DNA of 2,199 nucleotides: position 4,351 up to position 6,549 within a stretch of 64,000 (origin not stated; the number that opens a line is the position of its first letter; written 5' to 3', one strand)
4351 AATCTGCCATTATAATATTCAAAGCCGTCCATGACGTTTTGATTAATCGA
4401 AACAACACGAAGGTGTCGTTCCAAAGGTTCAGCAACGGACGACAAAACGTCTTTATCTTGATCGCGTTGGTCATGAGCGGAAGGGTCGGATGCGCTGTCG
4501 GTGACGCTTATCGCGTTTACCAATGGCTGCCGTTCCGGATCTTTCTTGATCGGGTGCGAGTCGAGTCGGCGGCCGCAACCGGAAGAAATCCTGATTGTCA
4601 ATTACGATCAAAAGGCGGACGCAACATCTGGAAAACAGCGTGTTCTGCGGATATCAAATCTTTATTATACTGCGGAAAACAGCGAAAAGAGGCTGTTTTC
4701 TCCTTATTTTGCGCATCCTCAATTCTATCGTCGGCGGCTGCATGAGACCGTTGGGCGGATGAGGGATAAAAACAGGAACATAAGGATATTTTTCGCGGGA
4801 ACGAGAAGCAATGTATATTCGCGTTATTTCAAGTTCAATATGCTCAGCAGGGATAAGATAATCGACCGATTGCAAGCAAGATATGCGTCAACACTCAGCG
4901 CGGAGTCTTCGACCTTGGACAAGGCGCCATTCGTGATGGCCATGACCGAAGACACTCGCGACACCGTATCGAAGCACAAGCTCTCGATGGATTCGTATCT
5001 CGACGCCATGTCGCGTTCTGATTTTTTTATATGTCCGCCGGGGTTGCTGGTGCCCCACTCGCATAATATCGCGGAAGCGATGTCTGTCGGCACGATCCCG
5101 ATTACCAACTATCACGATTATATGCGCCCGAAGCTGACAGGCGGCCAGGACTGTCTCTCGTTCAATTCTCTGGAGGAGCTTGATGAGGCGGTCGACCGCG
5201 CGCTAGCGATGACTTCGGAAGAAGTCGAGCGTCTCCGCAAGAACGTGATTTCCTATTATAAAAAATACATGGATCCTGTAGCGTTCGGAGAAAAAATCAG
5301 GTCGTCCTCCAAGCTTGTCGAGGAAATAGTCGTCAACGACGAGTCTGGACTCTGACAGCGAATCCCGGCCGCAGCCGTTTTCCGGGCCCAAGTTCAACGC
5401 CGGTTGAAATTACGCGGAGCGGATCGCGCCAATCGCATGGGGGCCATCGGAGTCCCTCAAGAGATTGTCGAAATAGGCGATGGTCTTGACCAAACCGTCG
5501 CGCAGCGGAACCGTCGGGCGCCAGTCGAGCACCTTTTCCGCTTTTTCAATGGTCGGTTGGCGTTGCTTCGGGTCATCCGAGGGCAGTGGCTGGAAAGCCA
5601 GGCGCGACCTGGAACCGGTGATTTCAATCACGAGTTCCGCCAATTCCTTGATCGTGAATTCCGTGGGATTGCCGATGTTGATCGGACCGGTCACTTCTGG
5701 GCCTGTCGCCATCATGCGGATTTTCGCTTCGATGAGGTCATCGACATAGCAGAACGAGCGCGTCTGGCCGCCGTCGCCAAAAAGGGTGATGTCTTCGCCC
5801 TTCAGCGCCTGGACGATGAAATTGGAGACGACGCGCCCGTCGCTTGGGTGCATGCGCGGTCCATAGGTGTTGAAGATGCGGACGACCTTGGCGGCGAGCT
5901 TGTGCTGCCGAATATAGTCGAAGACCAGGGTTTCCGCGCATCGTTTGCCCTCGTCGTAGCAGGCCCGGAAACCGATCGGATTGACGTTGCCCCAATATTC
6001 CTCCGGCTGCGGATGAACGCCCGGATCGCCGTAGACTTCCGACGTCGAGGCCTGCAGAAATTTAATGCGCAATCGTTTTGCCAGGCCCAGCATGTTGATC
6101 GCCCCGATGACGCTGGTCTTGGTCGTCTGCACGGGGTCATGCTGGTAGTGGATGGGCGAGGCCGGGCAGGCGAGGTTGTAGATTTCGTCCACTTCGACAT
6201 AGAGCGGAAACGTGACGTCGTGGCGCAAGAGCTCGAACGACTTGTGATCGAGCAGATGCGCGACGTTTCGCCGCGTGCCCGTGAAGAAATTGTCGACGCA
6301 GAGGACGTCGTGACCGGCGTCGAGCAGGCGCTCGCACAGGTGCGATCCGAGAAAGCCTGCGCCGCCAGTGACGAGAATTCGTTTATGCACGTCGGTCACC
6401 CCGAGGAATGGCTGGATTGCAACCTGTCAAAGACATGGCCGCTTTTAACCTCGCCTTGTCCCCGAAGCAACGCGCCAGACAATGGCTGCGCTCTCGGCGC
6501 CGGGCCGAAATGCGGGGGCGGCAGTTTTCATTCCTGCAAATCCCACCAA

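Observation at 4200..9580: Accessory xylose-glycan locus pairing a UDP-xylose synthase with GT61 and GT47-like glycosyltransferases, families that are mostly eukaryotic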

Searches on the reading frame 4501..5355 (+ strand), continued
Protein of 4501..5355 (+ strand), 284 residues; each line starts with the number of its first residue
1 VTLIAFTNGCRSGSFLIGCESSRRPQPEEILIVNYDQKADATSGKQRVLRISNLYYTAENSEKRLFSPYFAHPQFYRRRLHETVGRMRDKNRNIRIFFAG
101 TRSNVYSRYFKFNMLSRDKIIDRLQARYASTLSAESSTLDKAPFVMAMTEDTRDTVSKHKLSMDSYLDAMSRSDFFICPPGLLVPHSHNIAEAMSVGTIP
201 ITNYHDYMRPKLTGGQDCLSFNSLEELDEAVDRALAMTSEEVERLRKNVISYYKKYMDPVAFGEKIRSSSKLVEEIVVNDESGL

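Call 71: fold_search(model_id=the predicted structure, library=viral)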
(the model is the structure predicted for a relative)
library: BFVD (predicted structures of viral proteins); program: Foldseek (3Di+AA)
matches with E <= 10: 237; with E <= 0.001: 46
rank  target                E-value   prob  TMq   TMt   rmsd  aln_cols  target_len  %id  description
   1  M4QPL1                2.7e-07  1.00  0.35  0.44  12.6       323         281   13  Exostosin GT47 domain-containing protein [Synechococcus phage S-SKS1]
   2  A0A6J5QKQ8            3.7e-06  1.00  0.40  0.47  10.7       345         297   12  Glycosyl transferases group 1 [uncultured Caudovirales phage]
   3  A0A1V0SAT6            8.4e-06  1.00  0.45  0.41   7.2       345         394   12  Uncharacterized protein [Catovirus CTV1]
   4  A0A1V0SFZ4            8.9e-06  1.00  0.39  0.30  11.2       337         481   11  Uncharacterized protein [Hokovirus HKV1]
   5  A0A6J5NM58            1.1e-05  1.00  0.45  0.56   7.8       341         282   12  Uncharacterized protein [uncultured Caudovirales phage]
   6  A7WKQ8                1.6e-05  1.00  0.42  0.50   9.5       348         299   13  Putative glycosyltransferase [Betalipothrixvirus pezzuloense]
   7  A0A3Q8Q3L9            1.9e-05  1.00  0.42  0.48   9.0       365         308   12  Putative glycosyltransferase [Sulfolobales Beppu filamentous phage 1]
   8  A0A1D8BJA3            2.4e-05  1.00  0.42  0.48   8.9       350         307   12  Lipothrixviral glycosyltransferase [Sulfolobus islandicus filamentous virus 2]
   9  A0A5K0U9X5            2.9e-05  1.00  0.41  0.46   8.2       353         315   12  Glycosyltransferase [Yasminevirus sp. GU-2018]
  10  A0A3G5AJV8            3.9e-05  1.00  0.43  0.35  10.8       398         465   10  Glycosyltransferase family 1 protein [Solumvirus sp.]
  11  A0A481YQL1            5.6e-05  1.00  0.32  0.18  15.4       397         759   11  Glycosyltransferase [Marseillevirus LCMAC101]
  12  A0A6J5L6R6            6.3e-05  1.00  0.28  0.37  11.9       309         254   12  Uncharacterized protein [uncultured Caudovirales phage]
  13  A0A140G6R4            7.1e-05  1.00  0.48  0.36  10.2       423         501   12  Glycosyltransferase [Arthrobacter phage Kitkat]
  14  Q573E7                8.9e-05  1.00  0.40  0.38   9.2       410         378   11  Putative glycosyltransferase ORF378 [Acidianus filamentous virus 2 (isolate Italy/Pozzuoli)]
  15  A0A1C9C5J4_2          9.5e-05  0.99  0.28  0.14  13.1       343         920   12  Putative glycosyltransferase family 32 protein [Heterosigma akashiwo virus 01]
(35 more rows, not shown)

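Call 76: search_protein_representatives(alignment_id=A1)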
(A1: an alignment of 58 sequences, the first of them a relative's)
Query: 58 sequences, 347 profile positions. Proteins with E-value up to 0.001 (for the whole library): 1549; up to 1e-10: 1143; up to 1e-30: 890. The best 150 are listed.
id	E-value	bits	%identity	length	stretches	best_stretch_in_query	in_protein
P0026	2.2e-145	500.6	-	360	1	9-347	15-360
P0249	5.0e-106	371.1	-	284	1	65-347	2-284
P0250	1.1e-105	370.1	-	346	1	17-346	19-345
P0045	1.3e-105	369.8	-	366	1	8-347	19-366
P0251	1.1e-103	363.4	-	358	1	6-344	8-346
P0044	2.2e-102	359.2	-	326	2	218-345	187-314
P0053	5.3e-101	354.6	-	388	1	7-342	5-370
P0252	2.0e-97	342.8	-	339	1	28-345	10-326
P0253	6.2e-97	341.3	-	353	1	11-344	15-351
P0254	2.3e-95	336.1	-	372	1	6-347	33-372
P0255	6.3e-93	328.1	-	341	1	10-346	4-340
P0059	2.3e-88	313.1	-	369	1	8-344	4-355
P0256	1.1e-87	310.9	-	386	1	19-344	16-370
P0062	6.6e-86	305.0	-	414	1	1-342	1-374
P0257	5.9e-84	298.6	-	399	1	12-344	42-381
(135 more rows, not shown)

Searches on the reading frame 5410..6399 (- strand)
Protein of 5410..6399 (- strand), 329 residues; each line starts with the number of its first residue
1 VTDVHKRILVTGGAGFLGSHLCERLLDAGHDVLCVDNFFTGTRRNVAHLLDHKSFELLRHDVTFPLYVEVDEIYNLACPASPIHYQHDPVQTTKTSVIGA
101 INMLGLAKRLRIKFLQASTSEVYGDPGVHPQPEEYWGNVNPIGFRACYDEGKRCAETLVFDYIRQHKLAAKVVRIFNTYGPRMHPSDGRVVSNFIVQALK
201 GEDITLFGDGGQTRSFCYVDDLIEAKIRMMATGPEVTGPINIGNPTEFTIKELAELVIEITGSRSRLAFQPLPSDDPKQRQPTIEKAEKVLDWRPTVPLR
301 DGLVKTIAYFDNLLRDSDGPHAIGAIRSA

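Call 4: search_protein_families(library=pfam, proteins=[window:5410-6399:-], max_evalue=0.01)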
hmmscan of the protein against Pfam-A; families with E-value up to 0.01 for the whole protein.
window:5410-6399:- (329 aa): 7 families
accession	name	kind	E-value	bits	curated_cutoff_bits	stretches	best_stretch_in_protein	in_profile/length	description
PF01370.27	Epimerase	-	3.3e-50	171.2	20.9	1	8-243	1-240/240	NAD dependent epimerase/dehydratase family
PF16363.11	GDP_Man_Dehyd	-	1.2e-47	163.4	27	1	9-304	1-330/332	GDP-mannose 4,6 dehydratase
PF07993.18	NAD_binding_4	-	6.7e-10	39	20.1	1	69-195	88-222/258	Male sterility protein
PF01073.25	3Beta_HSD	-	3.7e-08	33.2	22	1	9-227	1-226/280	3-beta hydroxysteroid dehydrogenase/isomerase family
PF02719.21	Polysacc_synt_2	-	1.2e-05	25.1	20.2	0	149-265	139-251/293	Polysaccharide biosynthesis protein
PF04321.23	RmlD_sub_bind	-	3.8e-05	23.4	27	1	7-275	2-244/287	RmlD substrate binding domain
PF00106.31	adh_short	-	0.0081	16.1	26.6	0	6-63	1-59/195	short chain dehydrogenase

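Call 9: find_encoding_contigs(protein=window:5410-6399:-, flank=10000, max_places=6)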
Protein window:5410-6399:- (329 aa): no gene with exactly this product is on record in the collection.

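Call 18: search_protein_families(library=ncbifam, proteins=[window:5410-6399:-], max_evalue=0.001)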
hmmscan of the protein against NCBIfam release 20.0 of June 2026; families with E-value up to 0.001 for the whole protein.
window:5410-6399:- (329 aa): 26 families (the best 25 are shown)
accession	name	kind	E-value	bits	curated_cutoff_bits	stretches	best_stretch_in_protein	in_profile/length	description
TIGR01181.1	dTDP_gluc_dehyt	equivalog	1.5e-33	116.2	365.1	1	7-310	1-311/321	dTDP-glucose 4,6-dehydratase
TIGR04180.1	EDH_00030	hypoth_equivalog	2.3e-32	112.2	475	1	8-268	1-263/297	NAD-dependent 4,6-dehydratase LegB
NF008872.0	PRK11908.1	equivalog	1.8e-28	99.6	294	1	6-312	2-337/349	bifunctional UDP-4-keto-pentose/UDP-xylose synthase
NF005998.1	PRK08125.1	equivalog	1.9e-27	96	777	1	5-310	315-649/649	bifunctional UDP-4-amino-4-deoxy-L-arabinose formyltransferase/UDP-glucuronic acid oxidase ArnA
TIGR01179.1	galE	equivalog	6.3e-26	91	262.3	1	7-298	1-312/332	UDP-glucose 4-epimerase GalE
NF011728.1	PRK15181.1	equivalog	3.1e-23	82.3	760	1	5-310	15-337/348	Vi polysaccharide biosynthesis UDP-N-acetylglucosaminuronic acid C-4 epimerase TviC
TIGR02197.1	heptose_epim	equivalog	4.7e-23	81.8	274.6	1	8-302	1-305/316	ADP-glyceromanno-heptose 6-epimerase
NF007582.0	PRK10217.1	equivalog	4.5e-19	68.8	698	1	6-255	2-264/355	dTDP-glucose 4,6-dehydratase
NF007490.0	PRK10084.1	subfamily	2.3e-17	63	649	1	7-310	2-334/361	dTDP-glucose 4,6-dehydratase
NF047922.1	GDPFucSynFcl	equivalog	5.1e-16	59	500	1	6-310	3-301/308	GDP-L-fucose synthase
NF041015.1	UDPsulfquin_syn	equivalog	1.2e-12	47.6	575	2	188-263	236-312/384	UDP-sulfoquinovose synthase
NF008360.0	PRK11150.1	equivalog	1.6e-12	47.3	452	1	8-263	2-256/310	ADP-glyceromanno-heptose 6-epimerase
TIGR01472.1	gmd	equivalog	3.5e-11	42.9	415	1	8-258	3-265/342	GDP-mannose 4,6-dehydratase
NF007956.0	PRK10675.1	subfamily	6.9e-11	41.9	394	1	7-300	2-319/338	UDP-glucose 4-epimerase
NF042422.1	oxyalk_red_OleD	equivalog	8.5e-10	38.5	580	1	7-229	2-214/329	2-alkyl-3-oxoalkanoate reductase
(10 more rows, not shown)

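Call 19: search_solved_structures(query=window:5410-6399:-, max_evalue=1e-30)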
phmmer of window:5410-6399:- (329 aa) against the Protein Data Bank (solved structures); distinct sequences matched with E-value up to 1e-30: 13.
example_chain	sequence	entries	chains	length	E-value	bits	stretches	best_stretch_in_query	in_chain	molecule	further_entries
4gll_A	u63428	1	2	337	4.1e-122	411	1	5-313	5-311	UDP-glucuronic acid decarboxylase 1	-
2b69_A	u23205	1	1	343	4.6e-122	410.8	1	5-313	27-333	UDP-glucuronate decarboxylase 1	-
4m55_A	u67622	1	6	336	2.6e-121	408.4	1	5-313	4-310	UDP-glucuronic acid decarboxylase 1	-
4lk3_A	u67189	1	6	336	3.5e-121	407.9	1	5-313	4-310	UDP-glucuronic acid decarboxylase 1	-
4zrm_A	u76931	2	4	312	1.7e-40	142.7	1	5-313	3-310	UDP-glucose 4-epimerase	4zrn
8vr2_A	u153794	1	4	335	2.4e-39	138.9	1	5-311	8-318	NAD-dependent epimerase/dehydratase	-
7ys8_A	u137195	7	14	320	1.3e-37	133.3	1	7-314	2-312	UDP-glucose 4-epimerase | UDP-glucose 4-epimerase along with EC 5.1.3.2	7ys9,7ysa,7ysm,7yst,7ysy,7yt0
6zl6_A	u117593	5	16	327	5e-35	124.7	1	7-315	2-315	Epimerase domain-containing protein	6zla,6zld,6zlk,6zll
6zlj_A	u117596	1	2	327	1e-34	123.7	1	7-315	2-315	Epimerase domain-containing protein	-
8rdg_A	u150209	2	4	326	1.2e-33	120.1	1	7-308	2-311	SDR family NAD(P)-dependent oxidoreductase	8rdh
8rdi_A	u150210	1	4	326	3.7e-33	118.6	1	7-308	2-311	SDR family NAD(P)-dependent oxidoreductase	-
6bwl_A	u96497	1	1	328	1.5e-31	113.3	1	7-313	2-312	Pal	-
3icp_A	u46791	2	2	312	1.8e-31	113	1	7-306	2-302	NAD-dependent epimerase/dehydratase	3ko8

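Call 64: search_solved_structures(query=window:5410-6399:-, max_evalue=1e-100, show_alignments=1)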
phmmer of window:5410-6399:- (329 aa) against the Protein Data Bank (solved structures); distinct sequences matched with E-value up to 1e-100: 4.
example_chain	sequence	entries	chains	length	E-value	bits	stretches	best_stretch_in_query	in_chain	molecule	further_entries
4gll_A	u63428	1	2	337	4.1e-122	411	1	5-313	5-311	UDP-glucuronic acid decarboxylase 1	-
2b69_A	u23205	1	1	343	4.6e-122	410.8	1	5-313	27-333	UDP-glucuronate decarboxylase 1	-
4m55_A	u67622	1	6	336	2.6e-121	408.4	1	5-313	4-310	UDP-glucuronic acid decarboxylase 1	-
4lk3_A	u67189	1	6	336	3.5e-121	407.9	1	5-313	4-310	UDP-glucuronic acid decarboxylase 1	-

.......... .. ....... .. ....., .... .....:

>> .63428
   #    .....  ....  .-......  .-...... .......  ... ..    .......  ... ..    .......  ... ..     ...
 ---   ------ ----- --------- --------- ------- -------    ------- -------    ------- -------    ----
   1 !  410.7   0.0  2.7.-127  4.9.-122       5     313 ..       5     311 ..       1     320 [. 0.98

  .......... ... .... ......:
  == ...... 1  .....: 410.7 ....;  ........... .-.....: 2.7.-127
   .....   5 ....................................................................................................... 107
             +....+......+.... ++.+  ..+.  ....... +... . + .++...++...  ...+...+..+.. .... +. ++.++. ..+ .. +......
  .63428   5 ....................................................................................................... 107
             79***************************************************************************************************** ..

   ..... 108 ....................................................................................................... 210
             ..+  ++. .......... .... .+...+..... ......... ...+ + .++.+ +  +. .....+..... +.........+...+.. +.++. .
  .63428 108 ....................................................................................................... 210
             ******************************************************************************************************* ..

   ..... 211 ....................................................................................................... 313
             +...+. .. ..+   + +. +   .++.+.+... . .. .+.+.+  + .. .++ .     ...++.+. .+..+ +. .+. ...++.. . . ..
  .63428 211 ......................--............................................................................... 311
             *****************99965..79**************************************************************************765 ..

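Call 74: find_related_loci(query=window:5410-6399:-, collection=metagenome_contigs, flank=8000)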
Query window:5410-6399:- (329 aa) in metagenome_contigs; peptide patterns used: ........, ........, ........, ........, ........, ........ (x = any residue, [..] = any of these).
600 stretches matched a pattern (row limit reached: there are more); 599 encode a relative of the query (tblastn E <= 1e-3); the best 80 are kept; 80 distinct loci.
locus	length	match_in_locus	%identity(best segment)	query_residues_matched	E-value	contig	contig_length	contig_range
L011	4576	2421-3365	78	6-320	2e-177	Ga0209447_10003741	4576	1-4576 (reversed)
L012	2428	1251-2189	77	2-314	0e+0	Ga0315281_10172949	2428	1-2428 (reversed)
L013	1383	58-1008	76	1-316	0e+0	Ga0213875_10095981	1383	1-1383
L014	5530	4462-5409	75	1-316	1e-171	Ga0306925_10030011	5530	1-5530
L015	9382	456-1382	76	6-314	1e-165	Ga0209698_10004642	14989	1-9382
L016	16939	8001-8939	75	6-318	2e-164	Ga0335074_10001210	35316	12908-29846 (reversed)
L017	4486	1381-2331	74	4-320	2e-167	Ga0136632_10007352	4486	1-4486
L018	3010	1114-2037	76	6-313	3e-172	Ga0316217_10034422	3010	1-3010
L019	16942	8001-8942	75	1-314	7e-162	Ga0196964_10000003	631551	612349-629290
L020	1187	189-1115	74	6-314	4e-178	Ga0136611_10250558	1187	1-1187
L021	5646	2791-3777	71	4-329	3e-163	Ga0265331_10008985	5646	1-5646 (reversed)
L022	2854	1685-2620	74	6-317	1e-170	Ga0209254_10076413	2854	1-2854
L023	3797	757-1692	73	5-316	1e-167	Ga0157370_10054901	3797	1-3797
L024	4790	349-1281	75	6-316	2e-164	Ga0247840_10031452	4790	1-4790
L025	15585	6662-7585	76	7-314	4e-161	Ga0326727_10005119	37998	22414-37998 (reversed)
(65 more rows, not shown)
